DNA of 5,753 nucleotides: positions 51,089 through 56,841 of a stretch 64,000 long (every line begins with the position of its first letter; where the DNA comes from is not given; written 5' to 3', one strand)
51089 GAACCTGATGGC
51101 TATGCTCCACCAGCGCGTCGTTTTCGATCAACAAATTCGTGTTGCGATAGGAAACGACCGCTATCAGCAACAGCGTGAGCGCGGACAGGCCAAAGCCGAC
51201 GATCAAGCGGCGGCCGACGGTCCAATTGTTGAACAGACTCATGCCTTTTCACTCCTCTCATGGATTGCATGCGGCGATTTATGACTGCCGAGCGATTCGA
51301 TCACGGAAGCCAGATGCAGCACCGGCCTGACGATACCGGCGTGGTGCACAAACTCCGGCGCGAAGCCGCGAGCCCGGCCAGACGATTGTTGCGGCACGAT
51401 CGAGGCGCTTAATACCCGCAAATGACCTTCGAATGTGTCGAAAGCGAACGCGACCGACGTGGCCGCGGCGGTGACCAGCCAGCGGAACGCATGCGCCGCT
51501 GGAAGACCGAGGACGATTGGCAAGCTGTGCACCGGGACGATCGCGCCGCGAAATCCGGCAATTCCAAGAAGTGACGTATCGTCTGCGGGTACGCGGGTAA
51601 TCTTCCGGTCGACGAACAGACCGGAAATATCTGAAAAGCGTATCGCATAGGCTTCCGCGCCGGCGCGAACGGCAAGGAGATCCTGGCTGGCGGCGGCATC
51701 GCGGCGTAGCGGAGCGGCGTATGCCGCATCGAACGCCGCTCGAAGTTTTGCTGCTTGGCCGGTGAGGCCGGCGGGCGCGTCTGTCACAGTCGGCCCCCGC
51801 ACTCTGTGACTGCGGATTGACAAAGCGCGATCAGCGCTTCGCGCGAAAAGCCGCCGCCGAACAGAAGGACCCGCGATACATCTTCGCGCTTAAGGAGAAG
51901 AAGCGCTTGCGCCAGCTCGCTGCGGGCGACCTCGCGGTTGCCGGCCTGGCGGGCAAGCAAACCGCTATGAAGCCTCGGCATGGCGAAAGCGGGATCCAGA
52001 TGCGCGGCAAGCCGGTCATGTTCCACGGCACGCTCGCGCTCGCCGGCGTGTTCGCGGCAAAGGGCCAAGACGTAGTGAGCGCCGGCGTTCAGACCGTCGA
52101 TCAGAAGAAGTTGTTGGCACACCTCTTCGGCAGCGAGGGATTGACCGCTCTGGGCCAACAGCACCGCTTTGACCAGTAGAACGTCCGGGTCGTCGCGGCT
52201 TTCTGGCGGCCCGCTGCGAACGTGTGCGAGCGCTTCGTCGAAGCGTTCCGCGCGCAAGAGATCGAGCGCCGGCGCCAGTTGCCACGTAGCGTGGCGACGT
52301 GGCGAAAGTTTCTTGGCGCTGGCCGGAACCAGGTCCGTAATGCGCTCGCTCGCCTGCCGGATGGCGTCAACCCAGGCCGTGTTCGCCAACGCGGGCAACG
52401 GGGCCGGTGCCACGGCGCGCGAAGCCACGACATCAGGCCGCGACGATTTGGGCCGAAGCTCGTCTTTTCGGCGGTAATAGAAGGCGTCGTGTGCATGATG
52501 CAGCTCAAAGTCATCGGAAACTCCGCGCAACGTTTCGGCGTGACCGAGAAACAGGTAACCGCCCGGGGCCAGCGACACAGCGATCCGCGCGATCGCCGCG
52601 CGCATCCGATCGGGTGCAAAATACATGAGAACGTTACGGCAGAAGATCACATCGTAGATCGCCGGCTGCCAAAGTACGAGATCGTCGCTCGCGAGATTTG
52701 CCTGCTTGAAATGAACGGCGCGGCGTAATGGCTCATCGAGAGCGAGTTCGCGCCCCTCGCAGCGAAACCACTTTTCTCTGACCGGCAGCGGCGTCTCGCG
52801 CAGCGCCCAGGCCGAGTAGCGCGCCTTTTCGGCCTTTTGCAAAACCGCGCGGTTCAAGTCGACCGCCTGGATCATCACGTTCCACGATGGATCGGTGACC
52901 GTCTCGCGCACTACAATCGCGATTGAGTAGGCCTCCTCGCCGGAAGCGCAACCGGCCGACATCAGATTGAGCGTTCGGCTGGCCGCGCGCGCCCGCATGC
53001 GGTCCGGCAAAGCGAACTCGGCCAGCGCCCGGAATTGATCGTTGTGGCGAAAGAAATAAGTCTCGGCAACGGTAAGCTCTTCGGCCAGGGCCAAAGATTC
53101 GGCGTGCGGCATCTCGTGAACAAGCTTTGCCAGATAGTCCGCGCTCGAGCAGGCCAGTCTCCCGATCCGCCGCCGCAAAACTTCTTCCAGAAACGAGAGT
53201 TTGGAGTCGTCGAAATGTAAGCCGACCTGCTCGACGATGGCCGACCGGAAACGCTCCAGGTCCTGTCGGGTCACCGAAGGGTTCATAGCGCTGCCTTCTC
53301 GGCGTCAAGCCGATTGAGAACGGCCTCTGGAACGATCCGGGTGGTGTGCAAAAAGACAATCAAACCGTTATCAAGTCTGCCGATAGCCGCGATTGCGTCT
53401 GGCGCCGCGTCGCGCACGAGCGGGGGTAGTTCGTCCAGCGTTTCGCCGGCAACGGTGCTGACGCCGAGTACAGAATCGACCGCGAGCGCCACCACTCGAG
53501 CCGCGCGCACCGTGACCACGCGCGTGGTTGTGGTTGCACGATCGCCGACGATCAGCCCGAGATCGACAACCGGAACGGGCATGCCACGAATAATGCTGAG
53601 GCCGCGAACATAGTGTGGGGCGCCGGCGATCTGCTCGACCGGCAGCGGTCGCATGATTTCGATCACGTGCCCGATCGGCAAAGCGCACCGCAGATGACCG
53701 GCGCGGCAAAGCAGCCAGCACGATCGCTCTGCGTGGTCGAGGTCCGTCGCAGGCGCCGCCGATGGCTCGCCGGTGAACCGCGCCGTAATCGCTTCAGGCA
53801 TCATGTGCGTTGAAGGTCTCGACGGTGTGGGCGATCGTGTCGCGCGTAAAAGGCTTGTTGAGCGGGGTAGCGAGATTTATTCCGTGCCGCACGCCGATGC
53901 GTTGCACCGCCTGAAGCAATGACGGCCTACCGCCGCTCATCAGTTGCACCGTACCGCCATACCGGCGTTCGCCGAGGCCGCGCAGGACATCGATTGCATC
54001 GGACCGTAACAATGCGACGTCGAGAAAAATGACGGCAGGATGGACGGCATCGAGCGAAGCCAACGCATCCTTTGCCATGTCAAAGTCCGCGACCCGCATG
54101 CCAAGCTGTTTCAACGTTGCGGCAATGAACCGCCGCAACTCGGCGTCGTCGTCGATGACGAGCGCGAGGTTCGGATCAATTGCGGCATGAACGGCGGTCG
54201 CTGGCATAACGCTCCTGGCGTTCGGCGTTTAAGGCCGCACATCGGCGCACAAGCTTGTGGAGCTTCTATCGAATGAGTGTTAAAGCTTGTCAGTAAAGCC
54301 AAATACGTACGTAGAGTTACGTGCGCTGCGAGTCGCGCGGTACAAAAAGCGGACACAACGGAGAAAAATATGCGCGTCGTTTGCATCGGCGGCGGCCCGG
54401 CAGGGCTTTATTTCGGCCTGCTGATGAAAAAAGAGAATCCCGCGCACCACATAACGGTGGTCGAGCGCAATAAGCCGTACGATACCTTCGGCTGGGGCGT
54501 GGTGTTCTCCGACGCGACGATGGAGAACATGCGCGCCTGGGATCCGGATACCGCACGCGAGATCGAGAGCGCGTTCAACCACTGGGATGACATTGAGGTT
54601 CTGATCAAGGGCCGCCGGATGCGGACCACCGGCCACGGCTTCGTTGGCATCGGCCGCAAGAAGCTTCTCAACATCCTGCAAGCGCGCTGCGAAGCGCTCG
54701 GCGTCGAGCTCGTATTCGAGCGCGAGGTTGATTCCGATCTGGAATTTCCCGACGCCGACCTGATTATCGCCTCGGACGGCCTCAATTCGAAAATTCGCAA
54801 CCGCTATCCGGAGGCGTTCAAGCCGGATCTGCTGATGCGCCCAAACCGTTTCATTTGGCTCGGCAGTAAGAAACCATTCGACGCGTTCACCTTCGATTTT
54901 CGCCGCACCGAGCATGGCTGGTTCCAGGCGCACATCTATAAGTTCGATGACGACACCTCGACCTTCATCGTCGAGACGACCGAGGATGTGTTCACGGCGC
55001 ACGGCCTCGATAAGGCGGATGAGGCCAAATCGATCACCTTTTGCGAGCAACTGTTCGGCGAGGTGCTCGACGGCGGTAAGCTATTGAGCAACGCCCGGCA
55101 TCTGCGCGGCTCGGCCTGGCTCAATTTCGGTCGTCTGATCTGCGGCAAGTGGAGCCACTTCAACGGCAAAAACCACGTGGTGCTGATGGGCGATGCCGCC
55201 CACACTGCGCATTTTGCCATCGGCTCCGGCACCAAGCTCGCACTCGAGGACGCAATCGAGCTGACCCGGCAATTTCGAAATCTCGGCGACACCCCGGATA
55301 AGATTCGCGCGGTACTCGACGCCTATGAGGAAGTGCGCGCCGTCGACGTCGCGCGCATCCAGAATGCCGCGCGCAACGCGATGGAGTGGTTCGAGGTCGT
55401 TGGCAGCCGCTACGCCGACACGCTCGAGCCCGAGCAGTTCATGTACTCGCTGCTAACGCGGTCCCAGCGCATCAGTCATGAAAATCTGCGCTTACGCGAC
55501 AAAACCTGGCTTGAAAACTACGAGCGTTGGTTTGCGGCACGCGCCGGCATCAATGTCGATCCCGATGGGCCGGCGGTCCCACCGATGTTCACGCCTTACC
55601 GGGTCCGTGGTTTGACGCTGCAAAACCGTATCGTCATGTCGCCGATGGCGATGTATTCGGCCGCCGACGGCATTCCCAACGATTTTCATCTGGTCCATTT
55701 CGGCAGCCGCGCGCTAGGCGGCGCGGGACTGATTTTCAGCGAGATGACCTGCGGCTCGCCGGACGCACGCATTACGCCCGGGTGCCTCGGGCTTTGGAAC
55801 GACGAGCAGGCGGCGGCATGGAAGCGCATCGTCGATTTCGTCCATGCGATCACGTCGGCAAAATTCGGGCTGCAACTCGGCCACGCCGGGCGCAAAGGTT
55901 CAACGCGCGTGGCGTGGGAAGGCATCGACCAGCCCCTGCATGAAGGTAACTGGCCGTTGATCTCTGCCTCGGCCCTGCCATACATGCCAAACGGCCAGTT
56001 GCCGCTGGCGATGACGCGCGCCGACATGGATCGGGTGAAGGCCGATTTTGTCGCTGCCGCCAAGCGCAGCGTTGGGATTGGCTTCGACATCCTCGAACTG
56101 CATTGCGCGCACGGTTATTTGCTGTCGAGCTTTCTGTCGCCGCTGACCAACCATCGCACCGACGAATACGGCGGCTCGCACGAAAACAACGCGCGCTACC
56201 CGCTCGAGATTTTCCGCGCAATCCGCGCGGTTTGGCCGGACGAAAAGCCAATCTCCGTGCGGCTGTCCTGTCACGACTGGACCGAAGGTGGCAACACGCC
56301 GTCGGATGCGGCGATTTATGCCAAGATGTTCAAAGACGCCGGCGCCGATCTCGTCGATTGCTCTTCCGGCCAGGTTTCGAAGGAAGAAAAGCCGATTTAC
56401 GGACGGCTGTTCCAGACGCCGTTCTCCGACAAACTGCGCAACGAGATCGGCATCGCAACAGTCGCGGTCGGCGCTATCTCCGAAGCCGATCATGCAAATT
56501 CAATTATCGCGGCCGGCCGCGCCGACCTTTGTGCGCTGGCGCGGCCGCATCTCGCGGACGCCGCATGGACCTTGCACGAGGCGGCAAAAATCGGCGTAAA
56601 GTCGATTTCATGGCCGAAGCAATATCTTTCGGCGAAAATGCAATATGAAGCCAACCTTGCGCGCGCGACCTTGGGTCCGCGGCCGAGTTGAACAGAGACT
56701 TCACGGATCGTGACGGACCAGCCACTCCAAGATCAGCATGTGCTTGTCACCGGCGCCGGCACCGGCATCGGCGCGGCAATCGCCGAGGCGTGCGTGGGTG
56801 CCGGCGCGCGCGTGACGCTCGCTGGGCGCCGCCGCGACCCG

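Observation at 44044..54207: Nine-gene Che3/Wsp-like chemosensory cluster with a two-component output instead of a flagellar or c-di-GMP output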

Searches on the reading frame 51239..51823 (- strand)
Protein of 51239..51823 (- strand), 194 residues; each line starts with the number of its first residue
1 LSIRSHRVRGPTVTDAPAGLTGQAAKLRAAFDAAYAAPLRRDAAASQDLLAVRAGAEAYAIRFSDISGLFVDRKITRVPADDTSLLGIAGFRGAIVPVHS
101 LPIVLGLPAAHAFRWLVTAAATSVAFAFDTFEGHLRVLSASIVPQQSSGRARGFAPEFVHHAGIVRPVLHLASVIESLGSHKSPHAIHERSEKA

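Call 3: search_protein_families(library=pfam, proteins=[window:51239-51823:-], max_evalue=0.01)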
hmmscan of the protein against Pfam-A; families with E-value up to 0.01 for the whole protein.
window:51239-51823:- (194 aa): 1 family
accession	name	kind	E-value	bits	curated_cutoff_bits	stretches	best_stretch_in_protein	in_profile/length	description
PF01584.24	CheW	-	1.5e-10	41.3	23.5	1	49-176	2-135/138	CheW-like domain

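Call 32: search_protein_families(library=ncbifam, proteins=[window:51239-51787:-], max_evalue=0.00001)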
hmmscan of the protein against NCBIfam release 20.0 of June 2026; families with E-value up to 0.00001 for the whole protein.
window:51239-51787:- (182 aa): 0 families

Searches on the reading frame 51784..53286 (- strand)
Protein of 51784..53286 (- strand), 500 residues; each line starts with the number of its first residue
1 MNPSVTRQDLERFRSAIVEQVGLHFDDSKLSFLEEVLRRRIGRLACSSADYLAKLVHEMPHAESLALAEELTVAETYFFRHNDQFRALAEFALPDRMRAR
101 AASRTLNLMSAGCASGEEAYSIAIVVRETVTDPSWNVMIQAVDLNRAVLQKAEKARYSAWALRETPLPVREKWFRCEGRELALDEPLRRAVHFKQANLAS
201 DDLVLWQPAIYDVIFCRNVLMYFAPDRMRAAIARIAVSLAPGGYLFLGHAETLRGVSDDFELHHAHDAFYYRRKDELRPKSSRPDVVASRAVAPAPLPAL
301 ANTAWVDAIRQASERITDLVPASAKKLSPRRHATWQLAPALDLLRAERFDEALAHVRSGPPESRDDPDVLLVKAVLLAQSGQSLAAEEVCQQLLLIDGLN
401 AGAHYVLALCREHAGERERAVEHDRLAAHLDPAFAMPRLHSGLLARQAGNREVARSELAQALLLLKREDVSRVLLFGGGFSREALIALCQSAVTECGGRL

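Call 3: search_protein_families(library=pfam, proteins=[window:51784-53286:-], max_evalue=0.01)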
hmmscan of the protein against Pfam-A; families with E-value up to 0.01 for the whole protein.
window:51784-53286:- (500 aa): 9 families
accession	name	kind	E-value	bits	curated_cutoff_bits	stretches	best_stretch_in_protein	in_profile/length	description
PF01739.24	CheR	-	1.2e-43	149.3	27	1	75-265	2-191/195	CheR methyltransferase, SAM binding domain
PF13489.12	Methyltransf_23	-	7.5e-06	26.2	27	1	96-247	15-116/164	Methyltransferase domain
PF08242.18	Methyltransf_12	-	1.2e-05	26.3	30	1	190-245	50-98/98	Methyltransferase domain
PF03705.20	CheR_N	-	0.00012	22.1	27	1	8-55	1-49/53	CheR methyltransferase, all-alpha domain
PF14559.12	TPR_19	-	0.00019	22.1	25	0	377-422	1-46/68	Tetratricopeptide repeat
PF13649.12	Methyltransf_25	-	0.00045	21.3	27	1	190-243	47-97/97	Methyltransferase domain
PF08241.18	Methyltransf_11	-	0.00088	20.3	21.2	1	191-247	44-95/95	Methyltransferase domain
PF13847.12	Methyltransf_31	-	0.0013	18.8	27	0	191-254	56-116/145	Methyltransferase domain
PF13432.12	TPR_16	-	0.0029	18.4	32.7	0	373-432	3-62/65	Tetratricopeptide repeat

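Call 32: search_protein_families(library=ncbifam, proteins=[window:51784-53286:-], max_evalue=0.00001)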
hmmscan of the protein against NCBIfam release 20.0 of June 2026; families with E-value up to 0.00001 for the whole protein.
window:51784-53286:- (500 aa): 1 family
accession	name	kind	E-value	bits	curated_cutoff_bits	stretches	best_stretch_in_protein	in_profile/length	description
NF007902.0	PRK10611.1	equivalog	2.3e-28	99.3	435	1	10-263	27-276/287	protein-glutamate O-methyltransferase CheR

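Call 81: predict_structure(alignment_id=A1)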
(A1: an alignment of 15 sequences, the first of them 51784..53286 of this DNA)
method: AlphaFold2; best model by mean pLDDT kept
length: 500 residues; sequences in the alignment: 15
mean_pLDDT: 82.9   pTM: 0.56
mean pLDDT of the five models: 82.9, 82.5, 82.3, 80.7, 79.9
residues with pLDDT >= 90: 248; 70-90: 181; 50-70: 16; < 50: 55
segments of 3 or more residues with pLDDT < 50: 277-312, 319-333
pLDDT, mean of each block of 10 residues (from residue 1): 77 92 89 93 90 86 87 76 91 95 95 81 95 93 90 90 89 92 93 91 91 92 91 95 88 82 84 66 30 33 38 48 37 65 85 89 87 93 94 89 96 91 90 94 91 90 88 85 82 77
secondary structure, 60 per line:
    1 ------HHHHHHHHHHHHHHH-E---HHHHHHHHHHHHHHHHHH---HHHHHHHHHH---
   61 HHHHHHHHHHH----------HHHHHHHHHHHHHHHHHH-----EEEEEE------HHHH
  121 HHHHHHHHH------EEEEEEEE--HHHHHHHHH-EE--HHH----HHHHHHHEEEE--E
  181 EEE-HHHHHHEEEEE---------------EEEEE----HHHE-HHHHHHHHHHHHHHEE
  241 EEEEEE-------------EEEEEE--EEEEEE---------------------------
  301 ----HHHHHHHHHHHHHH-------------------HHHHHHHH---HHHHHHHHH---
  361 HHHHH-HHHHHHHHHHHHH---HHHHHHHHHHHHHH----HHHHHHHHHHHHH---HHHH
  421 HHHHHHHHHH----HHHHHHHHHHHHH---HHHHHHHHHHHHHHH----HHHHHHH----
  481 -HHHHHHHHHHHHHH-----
elements in order: H7-21 H27-44 H48-57 H61-71 H82-99 E105-110 H117-129 E136-143 H146-154 H167-173 E174-177 E180-183 H185-190 E191-195 E211-215 H225-238 E239-246 E260-265 E268-273 H305-318 H338-345 H349-357 H361-365 H367-379 H383-396 H401-413 H417-430 H435-447 H451-465 H470-476 H482-495

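Call 84: fold_search(model_id=the predicted structure, library=pdb)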
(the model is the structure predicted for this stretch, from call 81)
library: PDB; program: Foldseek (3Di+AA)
matches with E <= 10: 1600; with E <= 0.001: 150
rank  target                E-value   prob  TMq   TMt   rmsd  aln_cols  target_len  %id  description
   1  1af7                  3.3e-16  1.00  0.47  0.83   2.7       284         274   27  CHER FROM SALMONELLA TYPHIMURIUM (released 1998-01-28)
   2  5y4s_A                3.8e-16  1.00  0.38  0.68   8.5       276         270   28  Structure of a methyltransferase complex (released 2017-11-29)
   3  5xly_A                5.3e-16  1.00  0.38  0.69   9.1       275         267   27  Crystal structure of CheR1 in complex with c-di-GMP-bound MapZ (released 2017-08-23)
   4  5y4r_B                6.7e-16  1.00  0.39  0.69   8.6       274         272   27  Structure of a methyltransferase complex (released 2017-11-29)
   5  5y4s_B                1.6e-15  1.00  0.37  0.68   8.4       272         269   28  Structure of a methyltransferase complex (released 2017-11-29)
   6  1bc5_A                2.3e-15  1.00  0.47  0.85   2.8       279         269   27  CHEMOTAXIS RECEPTOR RECOGNITION BY PROTEIN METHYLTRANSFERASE CHER (released 1998-11-25)
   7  5y4r_A                5.8e-15  1.00  0.39  0.69   9.1       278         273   27  Structure of a methyltransferase complex (released 2017-11-29)
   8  5y4s_D                7.0e-15  1.00  0.37  0.68   8.4       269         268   27  Structure of a methyltransferase complex (released 2017-11-29)
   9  5xlx_A                8.1e-14  1.00  0.37  0.90   1.9       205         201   32  Crystal structure of the C-terminal domain of CheR1 containing SAH (released 2017-08-23)
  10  5ftw                  1.1e-12  1.00  0.41  0.75   4.7       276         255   24  Crystal structure of glutamate O-methyltransferase in complex with S- adenosyl-L-homocysteine (SAH) from Bacillus subtil (released 2016-10-05)
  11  8owx_B                2.5e-06  1.00  0.24  0.44  11.0       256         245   15  Crystal Structure of METTL6 bound to SAH (released 2024-05-08)
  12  3vtx_B                7.4e-06  1.00  0.23  0.55   9.2       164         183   16  Crystal structure of MamA protein (released 2012-10-31)
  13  3vty_A                8.1e-06  1.00  0.24  0.61   8.4       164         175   16  Crystal structure of MamA (released 2012-10-31)
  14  7f1e_A                1.1e-05  1.00  0.21  0.39  10.6       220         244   14  Structure of METTL6 bound with SAM (released 2022-01-12)
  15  3vtx_A                1.2e-05  1.00  0.23  0.55   9.3       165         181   16  Crystal structure of MamA protein (released 2012-10-31)
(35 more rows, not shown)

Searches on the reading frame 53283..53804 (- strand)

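Call 3: search_protein_families(library=pfam, proteins=[window:53283-53804:-], max_evalue=0.01)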
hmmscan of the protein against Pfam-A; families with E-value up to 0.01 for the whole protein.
window:53283-53804:- (173 aa): 1 family
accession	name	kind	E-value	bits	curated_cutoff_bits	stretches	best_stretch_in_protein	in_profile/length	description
PF01584.24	CheW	-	2.4e-20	73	23.5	1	31-159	3-135/138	CheW-like domain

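Call 32: search_protein_families(library=ncbifam, proteins=[window:53283-53804:-], max_evalue=0.00001)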
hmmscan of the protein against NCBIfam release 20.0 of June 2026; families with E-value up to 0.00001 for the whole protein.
window:53283-53804:- (173 aa): 1 family
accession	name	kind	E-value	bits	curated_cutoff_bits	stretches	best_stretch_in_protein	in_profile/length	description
NF007903.0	PRK10612.1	equivalog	1.5e-07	31.3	260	1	41-168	30-161/167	chemotaxis protein CheW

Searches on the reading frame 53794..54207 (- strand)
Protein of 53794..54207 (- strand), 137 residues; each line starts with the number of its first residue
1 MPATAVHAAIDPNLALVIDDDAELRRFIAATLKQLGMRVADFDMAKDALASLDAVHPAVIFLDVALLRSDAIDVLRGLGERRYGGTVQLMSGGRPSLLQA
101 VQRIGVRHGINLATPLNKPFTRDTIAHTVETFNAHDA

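Call 3: search_protein_families(library=pfam, proteins=[window:53794-54207:-], max_evalue=0.01)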
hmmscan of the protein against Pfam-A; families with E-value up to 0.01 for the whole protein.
window:53794-54207:- (137 aa): 1 family
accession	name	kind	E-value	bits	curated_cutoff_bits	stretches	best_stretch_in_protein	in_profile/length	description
PF00072.30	Response_reg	-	1.2e-10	42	30.2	1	16-129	2-110/111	Response regulator receiver domain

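Call 32: search_protein_families(library=ncbifam, proteins=[window:53794-54207:-], max_evalue=0.00001)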
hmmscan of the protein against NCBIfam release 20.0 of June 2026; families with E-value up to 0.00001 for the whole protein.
window:53794-54207:- (137 aa): 10 families
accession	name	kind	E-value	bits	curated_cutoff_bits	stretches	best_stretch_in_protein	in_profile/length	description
TIGR01818.1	ntrC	equivalog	2.8e-08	33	558.6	1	16-125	2-106/463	nitrogen regulation protein NR(I)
NF006900.1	PRK09390.1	equivalog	1.9e-07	30.8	255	1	16-131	8-118/203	response regulator FixJ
NF045944.1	ResRegRpaBCyano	equivalog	5.3e-07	29.3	330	1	16-79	1-64/229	response regulator transcription factor RpaB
NF051870.1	NAssimRespRegNtrX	equivalog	7.9e-07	28.3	600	1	16-129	5-115/452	nitrogen assimilation response regulator NtrX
NF008469.0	PRK11361.1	equivalog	9.4e-07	27.9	714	1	14-91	6-83/461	acetoacetate metabolism transcriptional regulator AtoC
NF007820.0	PRK10529.1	equivalog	3.2e-06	26.7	325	1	16-78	5-67/225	two-component system response regulator KdpE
NF033791.1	ActR_PrrA_rreg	equivalog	4e-06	26.9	250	1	15-104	4-92/173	ActR/PrrA/RegA family redox response regulator transcription factor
NF045505.1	RR_RssB_Pseudo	equivalog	4.1e-06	26.1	700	1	16-102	9-94/394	two-component system response regulator RssB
NF040689.1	MtrAB_MtrA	equivalog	5.3e-06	25.9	300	1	16-79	2-65/219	MtrAB system response regulator MtrA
NF038297.2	hybrid_HK_HrmK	equivalog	6.9e-06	25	725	1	15-82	493-560/607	hybrid histidine kinase/response regulator HrmK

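Call 63: search_solved_structures(query=window:53794-54207:-, max_evalue=0.001, show_alignments=1)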
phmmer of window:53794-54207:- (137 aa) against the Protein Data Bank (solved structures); distinct sequences matched with E-value up to 0.001: 16.
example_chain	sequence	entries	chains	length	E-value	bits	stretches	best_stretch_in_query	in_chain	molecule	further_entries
3eqz_A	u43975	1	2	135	3.3e-05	27.1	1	13-125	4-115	Response regulator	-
3lte_A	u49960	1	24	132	3.3e-05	27.1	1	15-126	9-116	Response regulator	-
6azr_B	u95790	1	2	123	5e-05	26.5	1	15-83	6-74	Chemotaxis regulator-transmits chemoreceptor signals to flagelllar motor components CheY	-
3luf_A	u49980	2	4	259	5.1e-05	26.5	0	15-111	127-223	Two-component system response regulator/GGDEF domain protein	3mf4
3dge_C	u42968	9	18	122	5.2e-05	26.5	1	15-83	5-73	Response regulator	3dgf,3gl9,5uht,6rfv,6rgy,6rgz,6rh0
1qkk_A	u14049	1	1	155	5.5e-05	26.4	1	16-82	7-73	C4-DICARBOXYLATE TRANSPORT TRANSCRIPTIONAL REGULATORY PROTEIN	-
1l5y_A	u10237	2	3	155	5.5e-05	26.4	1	16-82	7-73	C4-DICARBOXYLATE TRANSPORT TRANSCRIPTIONAL REGULATORY PROTEIN DCTD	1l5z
4ja2_A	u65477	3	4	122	7.2e-05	26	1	15-83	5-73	Response regulator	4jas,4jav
1zh2_A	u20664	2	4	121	0.00013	25.2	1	15-80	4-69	KDP operon transcriptional regulatory protein kdpE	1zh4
9lbr_A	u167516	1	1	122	0.00014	25.1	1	15-83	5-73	Response regulator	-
6lgq_D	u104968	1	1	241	0.00037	23.7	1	15-80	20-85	DNA-binding response regulator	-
4kfc_A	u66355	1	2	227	0.00041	23.6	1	15-80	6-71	KDP operon transcriptional regulatory protein KdpE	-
4kny_A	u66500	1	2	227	0.00045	23.4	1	15-80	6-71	KDP operon transcriptional regulatory protein KdpE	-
6rh1_C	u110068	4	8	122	0.0007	22.8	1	15-83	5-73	Response regulator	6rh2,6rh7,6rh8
4d6x_A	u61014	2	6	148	0.00076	22.7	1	16-124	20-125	BACTERIAL REGULATORY, FIS FAMILY PROTEIN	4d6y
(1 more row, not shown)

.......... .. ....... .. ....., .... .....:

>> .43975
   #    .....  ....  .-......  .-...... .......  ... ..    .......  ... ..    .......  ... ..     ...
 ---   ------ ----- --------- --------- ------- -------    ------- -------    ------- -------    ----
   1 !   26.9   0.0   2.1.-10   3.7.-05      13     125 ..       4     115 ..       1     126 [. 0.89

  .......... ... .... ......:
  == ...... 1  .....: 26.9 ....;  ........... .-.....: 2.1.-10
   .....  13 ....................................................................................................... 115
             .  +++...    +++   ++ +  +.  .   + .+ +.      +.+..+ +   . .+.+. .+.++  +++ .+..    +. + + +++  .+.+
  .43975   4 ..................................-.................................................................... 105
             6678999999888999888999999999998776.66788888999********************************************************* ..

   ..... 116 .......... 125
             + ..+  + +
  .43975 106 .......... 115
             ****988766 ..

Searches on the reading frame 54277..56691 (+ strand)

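Call 7: search_protein_families(library=pfam, proteins=[window:54277-56691:+], max_evalue=0.001)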
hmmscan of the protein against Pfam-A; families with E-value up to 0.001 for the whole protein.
window:54277-56691:+ (804 aa): 3 families
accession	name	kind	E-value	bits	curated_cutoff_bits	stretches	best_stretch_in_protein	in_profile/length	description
PF00724.26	Oxidored_FMN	-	7e-64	216.7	27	1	437-765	2-332/342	NADH:flavin oxidoreductase / NADH oxidase family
PF01494.25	FAD_binding_3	-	3.2e-10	40.2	22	0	33-177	3-152/349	FAD binding domain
PF05834.18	Lycopene_cycl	-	0.00098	18.7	23.4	0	34-146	2-105/380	Lycopene cyclase protein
